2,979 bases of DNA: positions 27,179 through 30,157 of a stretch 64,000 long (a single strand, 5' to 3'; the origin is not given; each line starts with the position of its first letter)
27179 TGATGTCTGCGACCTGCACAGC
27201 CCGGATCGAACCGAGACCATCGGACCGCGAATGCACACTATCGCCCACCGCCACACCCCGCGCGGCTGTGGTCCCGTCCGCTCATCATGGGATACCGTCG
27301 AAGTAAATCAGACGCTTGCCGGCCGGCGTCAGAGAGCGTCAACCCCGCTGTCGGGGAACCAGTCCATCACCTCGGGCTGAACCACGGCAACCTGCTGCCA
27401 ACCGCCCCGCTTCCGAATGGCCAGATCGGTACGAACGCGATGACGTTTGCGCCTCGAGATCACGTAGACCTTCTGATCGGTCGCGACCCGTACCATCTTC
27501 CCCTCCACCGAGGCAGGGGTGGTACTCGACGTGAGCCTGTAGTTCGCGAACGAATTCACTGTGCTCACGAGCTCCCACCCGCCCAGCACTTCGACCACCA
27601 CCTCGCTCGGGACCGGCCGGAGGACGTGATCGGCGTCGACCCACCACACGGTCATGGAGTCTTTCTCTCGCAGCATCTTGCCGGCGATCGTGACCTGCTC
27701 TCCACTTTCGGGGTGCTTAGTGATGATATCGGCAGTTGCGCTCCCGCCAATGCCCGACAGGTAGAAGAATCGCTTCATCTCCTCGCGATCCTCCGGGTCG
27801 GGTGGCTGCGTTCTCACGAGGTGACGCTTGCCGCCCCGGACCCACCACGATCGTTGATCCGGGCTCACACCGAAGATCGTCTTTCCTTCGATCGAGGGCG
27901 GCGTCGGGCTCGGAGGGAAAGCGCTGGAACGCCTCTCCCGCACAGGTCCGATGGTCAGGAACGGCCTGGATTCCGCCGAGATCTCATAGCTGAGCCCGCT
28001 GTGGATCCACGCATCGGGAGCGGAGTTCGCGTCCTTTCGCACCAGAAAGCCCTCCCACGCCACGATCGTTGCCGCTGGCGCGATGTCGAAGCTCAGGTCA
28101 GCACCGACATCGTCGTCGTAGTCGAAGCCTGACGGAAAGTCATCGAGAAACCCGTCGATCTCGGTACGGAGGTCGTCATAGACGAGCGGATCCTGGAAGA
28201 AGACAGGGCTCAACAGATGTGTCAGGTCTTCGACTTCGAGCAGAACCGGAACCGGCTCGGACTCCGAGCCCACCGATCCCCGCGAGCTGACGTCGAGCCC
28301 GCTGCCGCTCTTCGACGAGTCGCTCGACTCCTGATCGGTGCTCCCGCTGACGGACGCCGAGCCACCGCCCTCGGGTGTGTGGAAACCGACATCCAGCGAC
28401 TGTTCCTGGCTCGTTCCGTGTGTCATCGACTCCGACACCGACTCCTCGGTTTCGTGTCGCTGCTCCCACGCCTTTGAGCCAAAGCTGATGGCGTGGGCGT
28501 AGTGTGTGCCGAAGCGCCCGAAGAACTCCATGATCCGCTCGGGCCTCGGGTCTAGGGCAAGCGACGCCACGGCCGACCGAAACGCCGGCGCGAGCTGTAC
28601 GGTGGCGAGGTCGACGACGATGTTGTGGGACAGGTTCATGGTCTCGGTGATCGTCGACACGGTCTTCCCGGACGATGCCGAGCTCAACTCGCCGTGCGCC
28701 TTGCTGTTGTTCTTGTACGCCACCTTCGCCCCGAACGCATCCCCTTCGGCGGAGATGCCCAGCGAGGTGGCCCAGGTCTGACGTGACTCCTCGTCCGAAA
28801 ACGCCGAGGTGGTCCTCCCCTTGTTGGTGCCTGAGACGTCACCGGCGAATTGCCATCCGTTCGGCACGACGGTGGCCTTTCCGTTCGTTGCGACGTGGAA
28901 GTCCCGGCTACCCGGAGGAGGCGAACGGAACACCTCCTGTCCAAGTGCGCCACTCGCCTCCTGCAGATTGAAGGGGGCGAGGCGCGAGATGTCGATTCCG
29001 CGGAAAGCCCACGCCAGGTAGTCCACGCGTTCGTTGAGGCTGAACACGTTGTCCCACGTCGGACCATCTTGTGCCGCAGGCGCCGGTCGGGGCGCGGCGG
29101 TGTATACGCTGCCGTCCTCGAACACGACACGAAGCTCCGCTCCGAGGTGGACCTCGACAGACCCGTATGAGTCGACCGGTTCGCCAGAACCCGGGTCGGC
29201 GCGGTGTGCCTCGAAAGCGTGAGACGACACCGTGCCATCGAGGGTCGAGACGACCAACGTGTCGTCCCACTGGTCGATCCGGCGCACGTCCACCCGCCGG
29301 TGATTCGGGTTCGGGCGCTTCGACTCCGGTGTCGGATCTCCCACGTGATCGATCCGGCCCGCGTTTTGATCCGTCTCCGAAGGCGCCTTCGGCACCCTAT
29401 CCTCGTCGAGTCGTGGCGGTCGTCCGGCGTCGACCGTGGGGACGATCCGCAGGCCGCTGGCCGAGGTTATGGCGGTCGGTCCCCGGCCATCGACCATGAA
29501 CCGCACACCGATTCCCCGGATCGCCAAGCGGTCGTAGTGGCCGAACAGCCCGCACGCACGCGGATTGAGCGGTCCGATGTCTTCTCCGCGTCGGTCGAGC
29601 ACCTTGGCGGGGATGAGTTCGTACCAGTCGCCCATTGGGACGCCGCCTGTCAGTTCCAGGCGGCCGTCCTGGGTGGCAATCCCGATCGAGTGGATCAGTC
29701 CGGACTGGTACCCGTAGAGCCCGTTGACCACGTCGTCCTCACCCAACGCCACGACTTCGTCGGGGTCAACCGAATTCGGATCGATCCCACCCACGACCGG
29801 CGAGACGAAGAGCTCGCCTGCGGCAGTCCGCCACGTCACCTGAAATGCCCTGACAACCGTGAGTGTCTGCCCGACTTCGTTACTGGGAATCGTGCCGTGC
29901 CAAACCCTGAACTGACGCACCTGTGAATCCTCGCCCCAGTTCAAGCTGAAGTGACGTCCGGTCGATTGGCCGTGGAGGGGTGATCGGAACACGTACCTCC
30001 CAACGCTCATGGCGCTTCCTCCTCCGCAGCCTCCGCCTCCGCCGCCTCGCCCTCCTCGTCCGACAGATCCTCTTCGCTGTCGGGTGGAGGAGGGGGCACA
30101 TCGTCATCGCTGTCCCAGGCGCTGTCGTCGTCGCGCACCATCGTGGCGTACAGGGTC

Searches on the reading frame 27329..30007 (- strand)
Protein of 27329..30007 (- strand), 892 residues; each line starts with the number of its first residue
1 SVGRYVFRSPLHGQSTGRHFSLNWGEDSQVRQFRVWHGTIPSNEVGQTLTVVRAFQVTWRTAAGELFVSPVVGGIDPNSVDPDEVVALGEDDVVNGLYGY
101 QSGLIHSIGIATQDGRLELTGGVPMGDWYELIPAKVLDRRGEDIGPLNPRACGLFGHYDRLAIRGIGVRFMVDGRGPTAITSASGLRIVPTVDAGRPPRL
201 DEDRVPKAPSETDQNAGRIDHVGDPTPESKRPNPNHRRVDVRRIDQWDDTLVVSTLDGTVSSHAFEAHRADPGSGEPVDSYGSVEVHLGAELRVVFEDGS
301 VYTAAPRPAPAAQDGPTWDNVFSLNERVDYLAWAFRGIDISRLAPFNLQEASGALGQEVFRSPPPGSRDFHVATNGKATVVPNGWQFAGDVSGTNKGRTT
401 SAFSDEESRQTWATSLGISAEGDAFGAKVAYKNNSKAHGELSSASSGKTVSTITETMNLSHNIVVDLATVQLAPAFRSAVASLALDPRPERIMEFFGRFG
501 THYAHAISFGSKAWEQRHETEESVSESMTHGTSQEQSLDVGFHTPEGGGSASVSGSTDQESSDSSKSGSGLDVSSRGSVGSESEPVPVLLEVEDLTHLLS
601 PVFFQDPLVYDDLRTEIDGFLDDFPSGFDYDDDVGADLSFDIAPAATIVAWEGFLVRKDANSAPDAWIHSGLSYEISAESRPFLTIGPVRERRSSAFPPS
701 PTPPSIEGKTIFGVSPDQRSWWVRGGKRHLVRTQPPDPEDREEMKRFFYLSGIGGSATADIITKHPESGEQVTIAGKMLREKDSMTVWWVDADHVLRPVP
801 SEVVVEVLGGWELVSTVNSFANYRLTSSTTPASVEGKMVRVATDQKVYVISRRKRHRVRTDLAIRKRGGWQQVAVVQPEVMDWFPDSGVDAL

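Call 10: search_protein_families(library=pfam, proteins=[window:27329-30007:-], max_evalue=0.001)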
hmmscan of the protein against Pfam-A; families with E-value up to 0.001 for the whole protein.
window:27329-30007:- (892 aa): 1 family
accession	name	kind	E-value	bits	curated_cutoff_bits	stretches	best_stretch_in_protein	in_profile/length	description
PF01823.24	MACPF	-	7.8e-09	36.4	21.5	1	427-567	5-144/214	MAC/Perforin domain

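Call 81: search_protein_families(library=padloc, proteins=[window:27329-30007:-], max_evalue=0.001)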
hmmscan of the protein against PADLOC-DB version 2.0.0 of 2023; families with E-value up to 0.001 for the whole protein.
window:27329-30007:- (892 aa): 0 families
